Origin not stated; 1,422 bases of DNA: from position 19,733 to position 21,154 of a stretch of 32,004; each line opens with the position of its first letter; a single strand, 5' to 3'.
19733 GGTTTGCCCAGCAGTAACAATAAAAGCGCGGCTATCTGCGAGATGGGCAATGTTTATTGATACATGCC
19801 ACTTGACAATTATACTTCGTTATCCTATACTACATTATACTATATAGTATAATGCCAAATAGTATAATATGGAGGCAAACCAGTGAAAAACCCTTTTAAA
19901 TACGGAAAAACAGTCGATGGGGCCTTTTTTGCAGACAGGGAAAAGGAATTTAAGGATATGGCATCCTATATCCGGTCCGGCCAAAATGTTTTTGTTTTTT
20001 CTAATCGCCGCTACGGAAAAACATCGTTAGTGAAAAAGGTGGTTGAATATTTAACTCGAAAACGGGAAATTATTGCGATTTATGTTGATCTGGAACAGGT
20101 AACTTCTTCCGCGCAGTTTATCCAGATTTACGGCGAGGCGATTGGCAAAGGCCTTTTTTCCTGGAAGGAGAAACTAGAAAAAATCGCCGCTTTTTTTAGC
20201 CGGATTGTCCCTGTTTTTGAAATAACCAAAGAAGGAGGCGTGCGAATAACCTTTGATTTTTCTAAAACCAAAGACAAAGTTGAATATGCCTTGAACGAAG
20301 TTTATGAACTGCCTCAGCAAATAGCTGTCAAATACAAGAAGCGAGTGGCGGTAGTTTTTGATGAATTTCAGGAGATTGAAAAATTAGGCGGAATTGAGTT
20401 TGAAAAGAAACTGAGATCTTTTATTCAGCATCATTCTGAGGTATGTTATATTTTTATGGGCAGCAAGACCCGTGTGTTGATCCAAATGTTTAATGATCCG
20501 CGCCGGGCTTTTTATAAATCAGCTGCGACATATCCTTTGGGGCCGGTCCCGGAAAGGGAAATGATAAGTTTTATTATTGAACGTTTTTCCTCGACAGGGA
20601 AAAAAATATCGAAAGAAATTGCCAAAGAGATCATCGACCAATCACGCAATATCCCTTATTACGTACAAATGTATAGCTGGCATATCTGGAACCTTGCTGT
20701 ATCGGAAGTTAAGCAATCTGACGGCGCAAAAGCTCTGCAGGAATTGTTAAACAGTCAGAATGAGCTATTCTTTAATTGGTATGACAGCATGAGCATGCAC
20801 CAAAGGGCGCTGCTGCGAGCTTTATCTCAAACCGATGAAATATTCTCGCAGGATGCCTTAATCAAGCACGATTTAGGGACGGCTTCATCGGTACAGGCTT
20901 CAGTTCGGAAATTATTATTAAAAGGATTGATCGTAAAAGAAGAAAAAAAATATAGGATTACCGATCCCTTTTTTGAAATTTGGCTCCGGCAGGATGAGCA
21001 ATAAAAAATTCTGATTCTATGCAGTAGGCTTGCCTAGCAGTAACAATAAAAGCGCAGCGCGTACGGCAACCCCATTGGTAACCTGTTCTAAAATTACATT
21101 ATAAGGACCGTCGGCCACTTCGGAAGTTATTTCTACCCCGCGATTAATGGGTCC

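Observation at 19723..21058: Single-gene ATPase cassette bracketed by 42-nt direct repeats that duplicate the pyrB 3' end with only synonymous changes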

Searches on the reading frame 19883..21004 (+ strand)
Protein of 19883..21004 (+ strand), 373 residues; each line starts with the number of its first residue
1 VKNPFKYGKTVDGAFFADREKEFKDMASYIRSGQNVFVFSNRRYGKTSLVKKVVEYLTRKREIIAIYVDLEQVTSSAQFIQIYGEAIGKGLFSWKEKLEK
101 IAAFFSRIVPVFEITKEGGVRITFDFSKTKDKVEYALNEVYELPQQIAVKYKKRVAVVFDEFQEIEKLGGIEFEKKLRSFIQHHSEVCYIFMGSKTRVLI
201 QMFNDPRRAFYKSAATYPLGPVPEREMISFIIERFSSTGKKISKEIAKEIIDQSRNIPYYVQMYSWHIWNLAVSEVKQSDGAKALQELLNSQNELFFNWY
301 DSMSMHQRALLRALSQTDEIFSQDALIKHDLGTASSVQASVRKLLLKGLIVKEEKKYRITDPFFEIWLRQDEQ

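Call 5: search_protein_families(library=pfam, proteins=[window:19883-21004:+])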
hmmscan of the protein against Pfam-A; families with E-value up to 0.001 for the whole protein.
window:19883-21004:+ (373 aa): 4 families
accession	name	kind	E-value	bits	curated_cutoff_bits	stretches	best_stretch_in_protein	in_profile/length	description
PF01637.24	ATPase_2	-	1.1e-11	45.4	33.2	1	16-201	1-162/225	ATPase domain predominantly from Archaea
PF13173.12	AAA_14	-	4.6e-08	33.6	27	0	123-204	36-108/129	AAA domain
PF13401.12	AAA_22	-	4.3e-06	27.5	27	1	34-194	6-123/130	AAA domain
PF14516.12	AAA_35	-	0.00058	19.2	27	0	12-76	9-73/331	AAA-like domain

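Call 7: find_homologous_proteins(query=window:19883-21001:+)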
Query window:19883-21001:+ (373 aa): 1401 proteins with E <= 0.001 among 4516 candidates; the best 120 are listed.
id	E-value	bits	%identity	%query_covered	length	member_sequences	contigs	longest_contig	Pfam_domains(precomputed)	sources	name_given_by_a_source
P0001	1.1e-241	819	100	100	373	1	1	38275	PF13173.13,PF13401.13,PF01637.25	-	-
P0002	3.1e-184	630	74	99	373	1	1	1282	PF13173.13,PF13401.13,PF01637.25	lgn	-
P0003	2.1e-179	614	71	100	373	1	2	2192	PF13173.13,PF01637.25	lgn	-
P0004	1.4e-178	612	72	99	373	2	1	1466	PF13173.13,PF13401.13,PF01637.25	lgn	-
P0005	4.1e-143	495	70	81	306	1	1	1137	PF01637.25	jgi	jgi:AAA+ ATPase superfamily predicted ATPase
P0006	4.8e-141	488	57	99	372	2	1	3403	PF13173.13,PF13401.13,PF20703.4,PF01637.25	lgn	-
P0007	8.0e-141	487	57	99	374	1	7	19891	PF13173.13,PF13401.13,PF01637.25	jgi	-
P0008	3.8e-138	479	55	99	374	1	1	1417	PF13173.13,PF13401.13,PF01637.25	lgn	-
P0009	5.1e-138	478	57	99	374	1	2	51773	PF13173.13,PF13401.13,PF01637.25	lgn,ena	-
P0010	1.0e-137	477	57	99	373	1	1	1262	PF13173.13,PF13401.13,PF01637.25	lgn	-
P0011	2.4e-137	476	55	99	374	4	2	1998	PF13173.13,PF13401.13,PF01637.25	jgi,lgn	-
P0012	4.3e-137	475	57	99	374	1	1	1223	PF13173.13,PF13401.13,PF01637.25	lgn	-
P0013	6.6e-137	475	58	96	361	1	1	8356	PF13173.13,PF13401.13,PF01637.25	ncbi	ncbi:MAG: ATP-binding protein [bacterium]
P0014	1.3e-136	474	56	99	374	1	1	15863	PF13173.13,PF13401.13,PF01637.25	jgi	jgi:AAA+ ATPase superfamily predicted ATPase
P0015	4.0e-136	472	57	99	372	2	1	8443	PF13173.13,PF13401.13,PF20703.4,PF01637.25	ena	-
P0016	4.7e-136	472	54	99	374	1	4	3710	PF13173.13,PF13401.13,PF01637.25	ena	-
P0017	9.5e-136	471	56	99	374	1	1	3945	PF13173.13,PF13401.13,PF01637.25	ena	-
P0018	4.1e-135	469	54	99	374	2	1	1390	PF13173.13,PF13401.13,PF01637.25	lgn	-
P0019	4.4e-135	469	57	99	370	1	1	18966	PF13173.13,PF13401.13,PF01637.25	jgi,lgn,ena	-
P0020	2.0e-134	466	54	99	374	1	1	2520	PF13173.13,PF13401.13,PF01637.25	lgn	-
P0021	4.8e-134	465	57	99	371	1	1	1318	PF13173.13,PF13401.13,PF01637.25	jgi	-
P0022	5.6e-134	465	54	99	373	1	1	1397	PF13173.13,PF13401.13,PF01637.25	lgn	-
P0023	1.8e-133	463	54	99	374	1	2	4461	PF13173.13,PF13401.13,PF01637.25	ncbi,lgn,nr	ncbi:MAG: ATP-binding protein [Candidatus Omnitrophica bacterium]|nr:ATP-binding protein [Candidatus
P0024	1.9e-133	463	54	99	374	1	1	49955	PF13173.13,PF01637.25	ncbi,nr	ncbi:MAG: ATP-binding protein [Candidatus Ratteibacteria bacterium]|nr:ATP-binding protein [Candidat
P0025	2.6e-133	463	56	99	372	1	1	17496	PF13173.13,PF01637.25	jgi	-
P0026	4.4e-133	462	56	99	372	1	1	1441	PF13173.13,PF13401.13,PF01637.25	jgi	jgi:hypothetical protein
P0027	9.7e-133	461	54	99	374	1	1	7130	PF13173.13,PF13401.13,PF01637.25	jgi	jgi:hypothetical protein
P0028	1.1e-132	461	53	99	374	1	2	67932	PF13173.13,PF01637.25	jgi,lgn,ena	-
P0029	1.2e-132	460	55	99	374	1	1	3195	PF13173.13,PF13401.13,PF01637.25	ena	-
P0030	1.3e-132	460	55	99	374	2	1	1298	PF13173.13,PF13401.13,PF01637.25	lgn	-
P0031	1.4e-132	460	56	99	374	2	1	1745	PF13173.13,PF13401.13,PF01637.25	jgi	jgi:uncharacterized protein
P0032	5.0e-132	459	56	99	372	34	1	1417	PF13173.13,PF13401.13,PF01637.25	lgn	-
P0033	6.2e-132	458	53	99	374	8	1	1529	PF13173.13,PF13401.13,PF01637.25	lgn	-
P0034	1.2e-131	457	54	99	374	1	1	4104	PF13173.13,PF13401.13,PF20703.4,PF01637.25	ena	-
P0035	3.5e-131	456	53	99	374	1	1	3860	PF13173.13,PF13401.13,PF01637.25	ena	-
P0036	4.4e-131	455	54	99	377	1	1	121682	PF13173.13,PF13401.13,PF20703.4,PF01637.25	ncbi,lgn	-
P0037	8.9e-131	454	55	99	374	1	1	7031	PF13173.13,PF01637.25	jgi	-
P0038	1.5e-130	454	53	99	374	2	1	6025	PF13173.13,PF13401.13,PF01637.25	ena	-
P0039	4.6e-130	452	55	99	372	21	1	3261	PF13173.13,PF01637.25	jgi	-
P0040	4.6e-130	452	54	99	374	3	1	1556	PF13173.13,PF13401.13,PF01637.25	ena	-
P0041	6.0e-130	452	54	99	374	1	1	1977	PF13173.13,PF01637.25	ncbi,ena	-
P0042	8.1e-130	451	54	99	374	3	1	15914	PF13173.13,PF13401.13,PF01637.25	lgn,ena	-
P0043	1.6e-129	450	53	99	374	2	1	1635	PF13173.13,PF13401.13,PF01637.25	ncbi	-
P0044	1.8e-129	450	54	99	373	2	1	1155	PF13173.13,PF13401.13,PF01637.25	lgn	-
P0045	2.4e-129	450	55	99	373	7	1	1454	PF13173.13,PF13401.13,PF01637.25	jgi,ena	-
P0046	7.7e-129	448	55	99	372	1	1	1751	PF13173.13,PF13401.13,PF01637.25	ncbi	-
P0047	1.2e-128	447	54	99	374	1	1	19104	PF13173.13,PF13401.13,PF01637.25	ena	-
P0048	1.9e-128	447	54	99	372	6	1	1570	PF13173.13,PF13401.13,PF01637.25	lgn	-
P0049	3.2e-128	446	53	100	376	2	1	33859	PF13173.13,PF01637.25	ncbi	-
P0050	3.5e-128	446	53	99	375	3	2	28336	PF13173.13,PF07693.21,PF13401.13,PF20703.4,PF01637.25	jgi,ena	-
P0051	8.7e-128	445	53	99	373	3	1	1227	PF13173.13,PF01637.25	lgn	-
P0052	2.1e-126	440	53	99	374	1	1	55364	PF13173.13,PF13401.13,PF01637.25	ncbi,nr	ncbi:MAG: ATP-binding protein [Elusimicrobiota bacterium]|nr:ATP-binding protein [Elusimicrobiota ba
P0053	2.4e-126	440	52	99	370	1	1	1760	PF13173.13,PF13401.13,PF20703.4,PF01637.25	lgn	-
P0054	4.4e-125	436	51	99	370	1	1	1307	PF13173.13,PF01637.25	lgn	-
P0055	2.3e-124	433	52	99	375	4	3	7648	PF13173.13,PF13401.13,PF01637.25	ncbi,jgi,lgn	-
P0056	6.7e-124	432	51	100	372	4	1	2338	PF13173.13,PF01637.25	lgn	-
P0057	2.4e-123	430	51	99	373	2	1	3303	PF13173.13,PF13401.13,PF01637.25,PF13191.13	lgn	-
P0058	6.4e-122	425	52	99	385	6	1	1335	PF13173.13,PF01637.25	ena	-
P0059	2.3e-121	423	51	99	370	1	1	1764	PF13173.13,PF01637.25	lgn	-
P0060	5.3e-120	419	51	99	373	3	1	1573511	PF13173.13,PF13401.13,PF01637.25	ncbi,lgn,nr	ncbi:MAG: ATP-binding protein [Candidatus Krumholzibacteriota bacterium]|nr:ATP-binding protein [Can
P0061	1.8e-119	417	51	99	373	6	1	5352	PF13173.13,PF13401.13,PF01637.25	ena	-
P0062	2.5e-118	413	50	99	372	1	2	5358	PF13173.13,PF01637.25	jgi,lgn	jgi:hypothetical protein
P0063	8.2e-118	412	51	99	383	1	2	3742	PF13173.13,PF13401.13,PF01637.25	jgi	jgi:AAA+ ATPase superfamily predicted ATPase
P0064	2.2e-117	410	49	99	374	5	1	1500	PF13173.13,PF01637.25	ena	-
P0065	4.6e-117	409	48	98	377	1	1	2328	PF13173.13,PF13401.13,PF01637.25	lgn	-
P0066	2.1e-115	404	47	99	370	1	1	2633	PF13173.13,PF13401.13,PF01637.25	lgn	-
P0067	2.4e-115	404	50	99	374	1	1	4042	PF13173.13,PF13401.13,PF01637.25,PF13191.13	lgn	-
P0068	4.7e-115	403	47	99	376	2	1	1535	PF13173.13,PF13401.13,PF01637.25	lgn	-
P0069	1.9e-114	401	49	99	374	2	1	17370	PF01637.25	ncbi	ncbi:MAG: AAA family ATPase [bacterium]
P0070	5.8e-114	399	49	99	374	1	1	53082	PF13173.13,PF14516.13,PF01637.25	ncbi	-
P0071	9.7e-113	395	48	99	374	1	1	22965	PF13173.13,PF14516.13,PF01637.25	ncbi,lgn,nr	ncbi:hypothetical protein JXL19_10725 [bacterium]|nr:hypothetical protein [bacterium]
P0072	1.1e-111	392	48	99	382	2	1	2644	PF13173.13,PF13401.13,PF20703.4,PF01637.25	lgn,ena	-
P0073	3.0e-111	390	48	99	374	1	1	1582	PF13173.13,PF13401.13,PF20703.4,PF14516.13,PF01637.25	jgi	-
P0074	1.3e-110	388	48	99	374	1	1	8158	PF13173.13,PF13401.13,PF14516.13,PF01637.25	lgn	-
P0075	1.6e-110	388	48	99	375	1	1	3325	PF13173.13,PF13401.13,PF01637.25,PF13191.13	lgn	-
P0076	3.0e-110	387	54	86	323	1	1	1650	PF01637.25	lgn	-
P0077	1.1e-108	382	49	93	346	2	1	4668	PF13173.13,PF01637.25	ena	-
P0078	2.2e-106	374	45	99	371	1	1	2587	PF13173.13,PF13401.13,PF20703.4,PF01637.25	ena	-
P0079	6.0e-105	369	45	98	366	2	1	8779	PF13173.13,PF13401.13,PF01637.25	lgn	-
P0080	1.7e-96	342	58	71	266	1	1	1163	PF13173.13,PF13401.13,PF01637.25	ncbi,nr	ncbi:MAG: ATP-binding protein, partial [Candidatus Omnitrophica bacterium]|nr:ATP-binding protein [C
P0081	8.2e-94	333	58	69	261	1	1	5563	PF01637.25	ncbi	-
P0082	1.3e-82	296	43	99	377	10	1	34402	PF13173.13,PF14516.13,PF01637.25,PF09820.17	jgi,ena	-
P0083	1.0e-80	290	41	99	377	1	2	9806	PF13173.13,PF14516.13,PF01637.25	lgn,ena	-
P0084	2.1e-79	285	40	99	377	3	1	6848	PF13173.13,PF14516.13,PF01637.25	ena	-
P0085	7.2e-79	284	39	99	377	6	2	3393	PF01637.25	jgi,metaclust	metaclust:\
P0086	9.6e-79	283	40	99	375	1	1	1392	PF13173.13,PF14516.13,PF01637.25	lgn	-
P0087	1.5e-78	283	42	99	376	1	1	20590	PF13173.13,PF13401.13,PF01637.25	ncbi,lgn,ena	-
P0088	2.5e-77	279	41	98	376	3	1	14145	PF13401.13,PF20703.4,PF01637.25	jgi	-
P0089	3.6e-76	275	41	99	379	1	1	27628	PF13173.13,PF01637.25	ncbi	ncbi:ATP-binding protein [Candidatus Omnitrophota bacterium]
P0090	1.4e-75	273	39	99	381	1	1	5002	PF13173.13,PF13401.13,PF01637.25,PF13191.13,PF09820.17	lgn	-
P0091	2.3e-74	269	38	100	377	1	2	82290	PF13173.13,PF13401.13,PF14516.13,PF01637.25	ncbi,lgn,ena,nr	ncbi:ATP-binding protein [bacterium]|nr:ATP-binding protein [bacterium]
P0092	3.6e-74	268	38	98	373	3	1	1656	PF13173.13,PF24406.2,PF14516.13,PF01637.25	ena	-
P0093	5.2e-74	268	36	99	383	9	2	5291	PF13173.13,PF01637.25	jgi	jgi:hypothetical protein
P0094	6.6e-74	267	39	100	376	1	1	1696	PF13173.13,PF13401.13,PF20703.4,PF14516.13,PF01637.25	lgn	-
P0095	1.4e-73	266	38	99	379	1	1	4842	PF13401.13,PF01637.25,PF13191.13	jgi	-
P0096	1.8e-73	266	37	99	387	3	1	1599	PF13173.13,PF14516.13,PF01637.25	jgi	jgi:AAA+ ATPase superfamily predicted ATPase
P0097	2.2e-73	266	38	99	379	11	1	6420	PF13173.13,PF01637.25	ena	-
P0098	2.8e-73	265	40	99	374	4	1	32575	PF13173.13,PF01637.25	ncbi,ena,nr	ncbi:ATP-binding protein [bacterium]|nr:ATP-binding protein [bacterium]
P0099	3.9e-73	265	35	99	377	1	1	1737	PF13173.13,PF13401.13,PF01637.25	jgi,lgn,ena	-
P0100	4.8e-73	265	39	99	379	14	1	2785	PF13173.13,PF01637.25,PF13191.13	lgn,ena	-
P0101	6.6e-73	264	38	99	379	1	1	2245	PF13173.13,PF13401.13,PF01637.25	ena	-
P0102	8.6e-73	264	37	99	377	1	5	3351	PF13173.13,PF01637.25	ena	-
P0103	8.6e-73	264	37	99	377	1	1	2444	PF13173.13,PF01637.25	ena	-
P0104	8.7e-73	264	37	99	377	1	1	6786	PF13173.13,PF01637.25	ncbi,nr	ncbi:MAG: ATP-binding protein [Methanophagales archaeon]|nr:ATP-binding protein [Methanophagales arc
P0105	9.5e-73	264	37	99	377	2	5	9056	PF13173.13,PF01637.25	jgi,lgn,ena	-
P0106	9.5e-73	264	39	99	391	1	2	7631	PF13173.13,PF13401.13,PF20703.4,PF01637.25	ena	-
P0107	1.2e-72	263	37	99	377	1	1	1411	PF13173.13,PF01637.25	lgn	-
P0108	1.6e-72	263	37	99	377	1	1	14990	PF13173.13,PF01637.25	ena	-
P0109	2.4e-72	262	38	99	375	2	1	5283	PF13173.13,PF20703.4,PF01637.25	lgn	-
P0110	2.9e-72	262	38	99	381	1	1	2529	PF13173.13,PF13401.13,PF20703.4,PF14516.13,PF01637.25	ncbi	ncbi:MAG: ATP-binding protein [bacterium]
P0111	3.1e-72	262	38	99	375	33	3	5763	PF13173.13,PF13401.13,PF20703.4,PF14516.13,PF01637.25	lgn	-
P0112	3.3e-72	262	36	99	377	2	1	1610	PF13173.13,PF01637.25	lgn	-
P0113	3.4e-72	262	38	98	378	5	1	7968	PF13173.13,PF01637.25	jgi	-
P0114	3.6e-72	262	39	99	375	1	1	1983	PF13173.13,PF20703.4,PF14516.13,PF01637.25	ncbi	-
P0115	4.2e-72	261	40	99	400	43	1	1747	PF13401.13,PF20703.4,PF01637.25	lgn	-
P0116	9.4e-72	260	37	99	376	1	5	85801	PF13173.13,PF13401.13,PF20703.4,PF14516.13,PF01637.25,PF13191.13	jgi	-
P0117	1.2e-71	260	37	99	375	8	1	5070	PF13173.13,PF13401.13,PF20703.4,PF14516.13,PF01637.25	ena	-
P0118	1.4e-71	260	36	99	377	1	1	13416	PF01637.25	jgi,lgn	-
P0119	1.8e-71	259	37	100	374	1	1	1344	PF13173.13,PF13401.13,PF14516.13,PF01637.25,PF13191.13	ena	-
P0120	4.9e-71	258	39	99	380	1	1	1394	PF13173.13,PF13401.13,PF14516.13,PF01637.25,PF13191.13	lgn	-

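Call 15: find_encoding_contigs(protein=P0003, flank=5000)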
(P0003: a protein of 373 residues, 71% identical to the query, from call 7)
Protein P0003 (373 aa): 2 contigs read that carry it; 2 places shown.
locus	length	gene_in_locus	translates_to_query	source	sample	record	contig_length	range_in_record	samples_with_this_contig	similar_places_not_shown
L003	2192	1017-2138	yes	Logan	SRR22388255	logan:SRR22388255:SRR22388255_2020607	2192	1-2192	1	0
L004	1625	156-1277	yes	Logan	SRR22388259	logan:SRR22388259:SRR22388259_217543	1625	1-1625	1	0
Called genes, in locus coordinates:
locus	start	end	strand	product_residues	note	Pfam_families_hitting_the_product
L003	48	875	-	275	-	-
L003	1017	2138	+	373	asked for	PF01637:ATPase_2, PF13173:AAA_14 (faint)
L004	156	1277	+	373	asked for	PF01637:ATPase_2, PF13173:AAA_14 (faint)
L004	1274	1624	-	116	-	?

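Call 20: search_protein_families(library=padloc, proteins=[window:19883-21004:+], max_evalue=0.1)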
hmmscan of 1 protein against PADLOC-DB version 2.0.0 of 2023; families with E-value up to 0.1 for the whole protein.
window:19883-21004:+ (373 aa): 1 family
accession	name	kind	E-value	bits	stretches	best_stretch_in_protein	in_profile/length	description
PDLC04140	mad8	-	2.5e-06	25.2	1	17-182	7-218/314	mads_8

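Call 21: search_protein_families(library=ncbifam, proteins=[window:19883-21004:+], max_evalue=0.1)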
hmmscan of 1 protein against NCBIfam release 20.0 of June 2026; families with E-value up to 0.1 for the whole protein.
window:19883-21004:+ (373 aa): 5 families
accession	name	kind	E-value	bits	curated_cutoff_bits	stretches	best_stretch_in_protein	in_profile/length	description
TIGR01128.2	holA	equivalog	0.00011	21.6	80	1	127-254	33-158/316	DNA polymerase III subunit delta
NF053861.1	DS8_antiphage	equivalog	0.00022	19.1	790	1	22-81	359-419/994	anti-phage protein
NF053860.1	DS41_1_antiphage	equivalog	0.02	13.9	370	1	21-75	27-81/448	anti-phage protein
NF003828.1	PRK05416.1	equivalog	0.042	13.3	244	0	148-211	43-104/278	RNase adapter RapZ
NF040939.2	trans_reg_lrs14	equivalog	0.079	13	90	0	308-362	24-79/103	Lrs14 family HTH-type transcriptional regulator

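Call 22: find_encoding_contigs(protein=P0004, flank=5000)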
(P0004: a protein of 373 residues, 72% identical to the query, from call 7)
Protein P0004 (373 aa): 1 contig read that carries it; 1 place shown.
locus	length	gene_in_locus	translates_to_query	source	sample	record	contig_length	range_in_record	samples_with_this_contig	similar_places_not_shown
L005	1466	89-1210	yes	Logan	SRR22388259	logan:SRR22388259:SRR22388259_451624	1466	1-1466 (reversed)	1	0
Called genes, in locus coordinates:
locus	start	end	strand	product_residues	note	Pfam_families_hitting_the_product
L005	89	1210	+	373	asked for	PF01637:ATPase_2, PF13173:AAA_14 (faint), PF13401:AAA_22 (faint)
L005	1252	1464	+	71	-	?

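Call 23: find_encoding_contigs(protein=P0002, flank=5000)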
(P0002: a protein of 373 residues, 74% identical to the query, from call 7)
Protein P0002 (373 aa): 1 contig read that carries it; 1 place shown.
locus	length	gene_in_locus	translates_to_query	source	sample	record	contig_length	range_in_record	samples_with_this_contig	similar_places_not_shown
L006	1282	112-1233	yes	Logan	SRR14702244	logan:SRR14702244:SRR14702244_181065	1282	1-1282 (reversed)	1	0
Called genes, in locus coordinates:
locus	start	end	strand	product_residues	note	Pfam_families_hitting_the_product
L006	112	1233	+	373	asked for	PF01637:ATPase_2, PF13173:AAA_14 (faint), PF13401:AAA_22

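Call 34: find_related_loci(query=A1, collection=metagenome_contigs, flank=4000)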
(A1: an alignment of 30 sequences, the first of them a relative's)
Query A1 (373 aa) in metagenome_contigs; peptide patterns used: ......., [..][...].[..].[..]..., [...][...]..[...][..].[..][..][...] (x = any residue, [..] = any of these).
600 stretches matched a pattern (row limit reached: there are more); 500 encode a relative of the query (tblastn E <= 1e-3); the best 80 are kept; 80 distinct loci.
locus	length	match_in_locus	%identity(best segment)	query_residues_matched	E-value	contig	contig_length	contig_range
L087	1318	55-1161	57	1-370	2e-158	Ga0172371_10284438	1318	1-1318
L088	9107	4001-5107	55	1-371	3e-141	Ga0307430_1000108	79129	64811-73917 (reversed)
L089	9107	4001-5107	55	1-371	3e-141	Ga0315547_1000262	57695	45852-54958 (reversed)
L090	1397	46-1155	55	1-371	8e-152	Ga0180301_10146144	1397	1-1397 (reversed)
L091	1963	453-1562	52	1-370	3e-143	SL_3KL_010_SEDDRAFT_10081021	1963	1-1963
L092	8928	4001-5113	51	1-371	8e-131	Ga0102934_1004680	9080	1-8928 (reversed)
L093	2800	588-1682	49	1-368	3e-126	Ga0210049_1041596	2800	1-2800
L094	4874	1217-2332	38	1-370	1e-78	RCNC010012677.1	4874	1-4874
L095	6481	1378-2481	37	3-371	3e-78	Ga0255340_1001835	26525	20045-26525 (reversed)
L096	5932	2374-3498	37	1-371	3e-78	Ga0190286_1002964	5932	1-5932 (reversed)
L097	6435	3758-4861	37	3-371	2e-78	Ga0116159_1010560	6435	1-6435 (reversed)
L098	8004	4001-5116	38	1-370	1e-77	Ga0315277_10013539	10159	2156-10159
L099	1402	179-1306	38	1-370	2e-82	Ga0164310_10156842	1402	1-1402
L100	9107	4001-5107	37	1-367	1e-76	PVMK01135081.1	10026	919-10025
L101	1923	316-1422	38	3-370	2e-79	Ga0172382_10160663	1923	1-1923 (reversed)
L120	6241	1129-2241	36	3-369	5e-72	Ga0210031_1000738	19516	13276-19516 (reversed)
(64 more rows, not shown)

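Call 40: search_solved_structures(query=A1, max_evalue=0.01)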
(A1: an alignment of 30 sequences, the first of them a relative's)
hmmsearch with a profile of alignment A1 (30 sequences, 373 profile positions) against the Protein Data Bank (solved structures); distinct sequences matched with E-value up to 0.01: 2.
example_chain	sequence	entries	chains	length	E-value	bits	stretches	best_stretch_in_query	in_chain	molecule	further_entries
2fna_A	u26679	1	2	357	5.4e-12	48.8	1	14-358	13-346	Conserved hypothetical protein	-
2qen_A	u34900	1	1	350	3e-05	26.6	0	99-267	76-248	WALKER-TYPE ATPASE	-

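Call 49: predict_structure(alignment_id=A1)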
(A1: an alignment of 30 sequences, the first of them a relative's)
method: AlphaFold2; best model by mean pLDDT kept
length: 373 residues; sequences in the alignment: 30
mean_pLDDT: 88.9   pTM: 0.83
mean pLDDT of the five models: 88.9, 88.7, 86.9, 86.3, 85.1
residues with pLDDT >= 90: 226; 70-90: 128; 50-70: 18; < 50: 1
segments of 3 or more residues with pLDDT < 50: none
pLDDT, mean of each block of 10 residues (from residue 1): 78 71 94 93 88 93 95 88 91 86 84 78 70 83 95 96 88 90 93 85 80 84 91 94 97 93 95 95 96 94 94 92 91 92 92 88 94 56
secondary structure, 60 per line:
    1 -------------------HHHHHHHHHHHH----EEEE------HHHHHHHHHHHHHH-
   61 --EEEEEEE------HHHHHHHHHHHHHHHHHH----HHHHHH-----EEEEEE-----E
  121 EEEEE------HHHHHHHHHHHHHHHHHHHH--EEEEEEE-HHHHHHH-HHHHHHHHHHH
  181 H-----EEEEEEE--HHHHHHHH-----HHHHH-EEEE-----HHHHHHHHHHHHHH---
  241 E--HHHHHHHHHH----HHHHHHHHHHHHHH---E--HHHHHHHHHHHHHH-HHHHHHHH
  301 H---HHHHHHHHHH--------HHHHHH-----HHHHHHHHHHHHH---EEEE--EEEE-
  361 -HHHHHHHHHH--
elements in order: H20-31 E36-39 H46-59 E63-69 H76-93 H98-103 E109-114 E120-125 H132-151 E154-160 H162-168 H170-181 E187-193 H196-203 H209-213 E215-218 H224-237 H244-253 H258-271 H278-291 H293-301 H305-314 H323-328 H334-346 E350-353 E356-359 H362-371
